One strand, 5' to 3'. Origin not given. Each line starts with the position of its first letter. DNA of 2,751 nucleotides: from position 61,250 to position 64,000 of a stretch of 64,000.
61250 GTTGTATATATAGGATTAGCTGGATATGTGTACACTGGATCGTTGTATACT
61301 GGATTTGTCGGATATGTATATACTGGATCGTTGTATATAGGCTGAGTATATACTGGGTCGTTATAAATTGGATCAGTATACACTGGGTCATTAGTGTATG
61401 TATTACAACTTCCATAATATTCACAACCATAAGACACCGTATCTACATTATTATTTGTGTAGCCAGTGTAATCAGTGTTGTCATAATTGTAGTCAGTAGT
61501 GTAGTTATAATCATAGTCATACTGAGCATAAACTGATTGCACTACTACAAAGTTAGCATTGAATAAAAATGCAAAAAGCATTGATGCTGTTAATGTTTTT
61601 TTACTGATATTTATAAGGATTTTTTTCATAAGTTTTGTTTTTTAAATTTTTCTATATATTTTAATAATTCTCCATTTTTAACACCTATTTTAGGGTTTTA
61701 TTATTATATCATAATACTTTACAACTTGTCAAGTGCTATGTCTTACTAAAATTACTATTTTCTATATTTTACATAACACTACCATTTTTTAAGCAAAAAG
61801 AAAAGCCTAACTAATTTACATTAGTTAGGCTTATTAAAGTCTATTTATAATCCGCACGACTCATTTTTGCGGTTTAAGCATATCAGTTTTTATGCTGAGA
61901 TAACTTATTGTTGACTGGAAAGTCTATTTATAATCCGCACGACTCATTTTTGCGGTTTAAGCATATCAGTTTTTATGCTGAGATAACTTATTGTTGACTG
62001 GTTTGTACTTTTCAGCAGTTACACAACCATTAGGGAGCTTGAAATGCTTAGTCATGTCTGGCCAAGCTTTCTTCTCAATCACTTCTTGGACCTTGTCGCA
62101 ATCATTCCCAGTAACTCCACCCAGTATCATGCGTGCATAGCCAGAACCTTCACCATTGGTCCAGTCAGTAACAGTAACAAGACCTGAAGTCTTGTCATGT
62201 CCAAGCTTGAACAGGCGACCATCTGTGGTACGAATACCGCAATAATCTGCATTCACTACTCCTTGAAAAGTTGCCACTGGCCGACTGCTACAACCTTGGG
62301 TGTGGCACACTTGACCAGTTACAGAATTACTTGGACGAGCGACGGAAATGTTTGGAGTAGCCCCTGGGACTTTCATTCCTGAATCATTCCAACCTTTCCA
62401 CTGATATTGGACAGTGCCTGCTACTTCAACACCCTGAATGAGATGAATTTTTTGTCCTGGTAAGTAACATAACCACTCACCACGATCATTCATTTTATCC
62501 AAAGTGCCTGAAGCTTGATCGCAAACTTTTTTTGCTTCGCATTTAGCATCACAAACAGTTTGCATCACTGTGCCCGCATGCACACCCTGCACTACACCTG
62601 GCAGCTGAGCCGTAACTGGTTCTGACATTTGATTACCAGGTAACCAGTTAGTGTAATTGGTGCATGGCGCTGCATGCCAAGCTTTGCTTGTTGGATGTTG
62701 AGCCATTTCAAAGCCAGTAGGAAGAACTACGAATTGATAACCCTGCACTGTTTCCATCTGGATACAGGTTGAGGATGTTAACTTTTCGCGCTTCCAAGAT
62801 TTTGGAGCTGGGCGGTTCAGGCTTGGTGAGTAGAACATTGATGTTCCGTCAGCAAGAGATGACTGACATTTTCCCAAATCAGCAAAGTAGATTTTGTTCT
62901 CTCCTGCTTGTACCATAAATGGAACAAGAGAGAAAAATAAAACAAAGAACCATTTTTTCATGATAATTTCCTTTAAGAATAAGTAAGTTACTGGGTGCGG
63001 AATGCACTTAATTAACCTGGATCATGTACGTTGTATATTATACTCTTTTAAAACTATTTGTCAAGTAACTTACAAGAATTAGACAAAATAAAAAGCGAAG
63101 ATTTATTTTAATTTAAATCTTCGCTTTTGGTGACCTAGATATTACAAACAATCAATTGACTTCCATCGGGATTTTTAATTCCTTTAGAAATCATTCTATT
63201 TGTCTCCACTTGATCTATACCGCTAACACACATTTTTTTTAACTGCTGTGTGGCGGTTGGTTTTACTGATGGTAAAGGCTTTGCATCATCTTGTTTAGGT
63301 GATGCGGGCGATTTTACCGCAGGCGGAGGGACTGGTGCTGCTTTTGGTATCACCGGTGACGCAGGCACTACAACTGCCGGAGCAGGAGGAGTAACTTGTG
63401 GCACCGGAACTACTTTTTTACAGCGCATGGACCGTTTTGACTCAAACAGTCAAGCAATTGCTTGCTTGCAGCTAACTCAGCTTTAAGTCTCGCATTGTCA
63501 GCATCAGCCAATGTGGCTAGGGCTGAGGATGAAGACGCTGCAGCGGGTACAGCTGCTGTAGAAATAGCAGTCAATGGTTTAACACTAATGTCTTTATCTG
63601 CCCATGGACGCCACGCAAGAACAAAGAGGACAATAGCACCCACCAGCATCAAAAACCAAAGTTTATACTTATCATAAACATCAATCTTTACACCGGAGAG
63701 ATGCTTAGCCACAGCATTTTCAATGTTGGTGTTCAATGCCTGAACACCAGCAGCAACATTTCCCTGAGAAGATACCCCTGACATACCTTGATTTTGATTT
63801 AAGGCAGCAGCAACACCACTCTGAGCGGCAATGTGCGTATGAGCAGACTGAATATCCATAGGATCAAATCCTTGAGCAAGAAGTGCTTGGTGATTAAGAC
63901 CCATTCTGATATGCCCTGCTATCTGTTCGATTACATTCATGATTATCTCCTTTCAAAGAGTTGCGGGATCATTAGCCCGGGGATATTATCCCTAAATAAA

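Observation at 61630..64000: Abrupt compositional switch to a higher-GC, foreign-looking segment at the window end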

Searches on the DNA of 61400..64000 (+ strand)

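Call 64: search_rna_families(source=window, start=61400, end=64000, threshold=evalue, max_evalue=1)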
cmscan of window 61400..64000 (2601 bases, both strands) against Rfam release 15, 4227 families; matches with E-value up to 1: 0.
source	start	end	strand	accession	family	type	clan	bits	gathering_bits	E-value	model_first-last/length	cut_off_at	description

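Call 76: search_dna_similar(query=window:61836-64000:+, collection=plasmids, mode=distant, max_rows=5)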
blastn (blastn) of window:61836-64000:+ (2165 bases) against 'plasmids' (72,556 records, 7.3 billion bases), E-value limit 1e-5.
No match.

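Call 77: search_dna_similar(query=window:61836-64000:+, collection=phages, mode=distant, max_rows=5)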
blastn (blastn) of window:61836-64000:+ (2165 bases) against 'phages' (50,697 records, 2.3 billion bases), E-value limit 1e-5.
No match.

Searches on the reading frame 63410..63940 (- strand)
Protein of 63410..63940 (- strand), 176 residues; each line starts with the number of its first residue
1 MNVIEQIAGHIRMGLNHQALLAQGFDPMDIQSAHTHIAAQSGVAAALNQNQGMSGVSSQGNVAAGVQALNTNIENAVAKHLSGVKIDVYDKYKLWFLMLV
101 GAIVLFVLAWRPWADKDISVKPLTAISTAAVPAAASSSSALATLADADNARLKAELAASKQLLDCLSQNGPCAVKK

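Call 10: search_protein_families(library=pfam, proteins=[window:63410-63940:-], max_evalue=0.01)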
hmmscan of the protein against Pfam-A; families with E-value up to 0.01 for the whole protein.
window:63410-63940:- (176 aa): 0 families

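Call 11: search_protein_families(library=ncbifam, proteins=[window:63410-63940:-], max_evalue=0.01)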
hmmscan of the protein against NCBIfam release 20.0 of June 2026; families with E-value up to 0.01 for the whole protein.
window:63410-63940:- (176 aa): 1 family
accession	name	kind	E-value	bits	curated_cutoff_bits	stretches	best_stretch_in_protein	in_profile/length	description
NF040760.1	AgaE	equivalog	0.0093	15.2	500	0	49-115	206-272/292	PTS N-acetylgalactosamine transporter subunit IID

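Call 13: find_encoding_contigs(protein=window:63410-63940:-, flank=10000, max_places=10)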
Protein window:63410-63940:- (176 aa): 3 contigs read that carry it; 2 places shown.
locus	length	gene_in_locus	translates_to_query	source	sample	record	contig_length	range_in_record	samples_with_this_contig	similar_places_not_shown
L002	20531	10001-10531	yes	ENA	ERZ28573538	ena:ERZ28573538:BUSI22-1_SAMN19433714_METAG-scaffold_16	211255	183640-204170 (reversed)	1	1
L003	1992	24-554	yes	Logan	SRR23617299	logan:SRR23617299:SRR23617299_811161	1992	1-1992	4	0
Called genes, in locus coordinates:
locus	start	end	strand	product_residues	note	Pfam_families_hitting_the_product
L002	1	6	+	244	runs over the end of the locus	PF00160:Pro_isomerase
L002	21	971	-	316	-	PF00551:Formyl_trans_N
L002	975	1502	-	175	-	PF01327:Pep_deformylase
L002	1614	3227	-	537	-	PF17764:PriA_3primeBD (faint)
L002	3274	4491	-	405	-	PF07690:MFS_1, PF00083:Sugar_tr, PF12832:MFS_1_like, PF05977:MFS_3 (weak)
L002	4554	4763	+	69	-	PF10013:DUF2256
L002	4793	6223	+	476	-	PF04244:DPRP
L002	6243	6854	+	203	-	-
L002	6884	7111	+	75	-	-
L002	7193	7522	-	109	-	-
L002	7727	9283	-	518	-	-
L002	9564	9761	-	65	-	-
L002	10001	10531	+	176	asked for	-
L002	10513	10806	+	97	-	-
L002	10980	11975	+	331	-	-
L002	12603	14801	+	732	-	-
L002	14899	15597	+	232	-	-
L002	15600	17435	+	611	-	-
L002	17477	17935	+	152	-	PF02367:TsaE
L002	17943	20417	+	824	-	PF02739:5_3_exonuc_N, PF01367:5_3_exonuc, PF00476:DNA_pol_A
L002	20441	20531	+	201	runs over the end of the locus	-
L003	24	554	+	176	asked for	-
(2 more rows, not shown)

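Call 78: search_protein_families(library=phrogs, proteins=[window:63410-63940:-, L002:9564-9761:-, L002:7727-9283:-, L002:7193-7522:-, L002:6884-7111:+, L002:6243-6854:+], max_evalue=0.001)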
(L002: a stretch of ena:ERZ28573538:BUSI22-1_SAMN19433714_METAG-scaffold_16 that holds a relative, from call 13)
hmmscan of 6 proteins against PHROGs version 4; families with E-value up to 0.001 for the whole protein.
window:63410-63940:- (176 aa): 0 families

L002:9564-9761:- (65 aa): 0 families

L002:7727-9283:- (518 aa): 0 families

L002:7193-7522:- (109 aa): 0 families

L002:6884-7111:+ (75 aa): 0 families

L002:6243-6854:+ (203 aa): 1 family
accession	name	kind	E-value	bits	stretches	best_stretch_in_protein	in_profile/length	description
phrog_15516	-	other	1.8e-05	25.3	1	13-142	20-136/214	methyltransferase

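Call 79: search_protein_families(library=padloc, proteins=[window:63410-63940:-, L002:9564-9761:-, L002:7727-9283:-, L002:7193-7522:-, L002:6884-7111:+, L002:6243-6854:+], max_evalue=0.001)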
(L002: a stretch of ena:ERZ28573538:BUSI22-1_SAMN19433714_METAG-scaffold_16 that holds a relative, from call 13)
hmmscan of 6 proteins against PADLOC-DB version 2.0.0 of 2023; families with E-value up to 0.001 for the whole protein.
window:63410-63940:- (176 aa): 0 families

L002:9564-9761:- (65 aa): 0 families

L002:7727-9283:- (518 aa): 0 families

L002:7193-7522:- (109 aa): 0 families

L002:6884-7111:+ (75 aa): 0 families

L002:6243-6854:+ (203 aa): 0 families
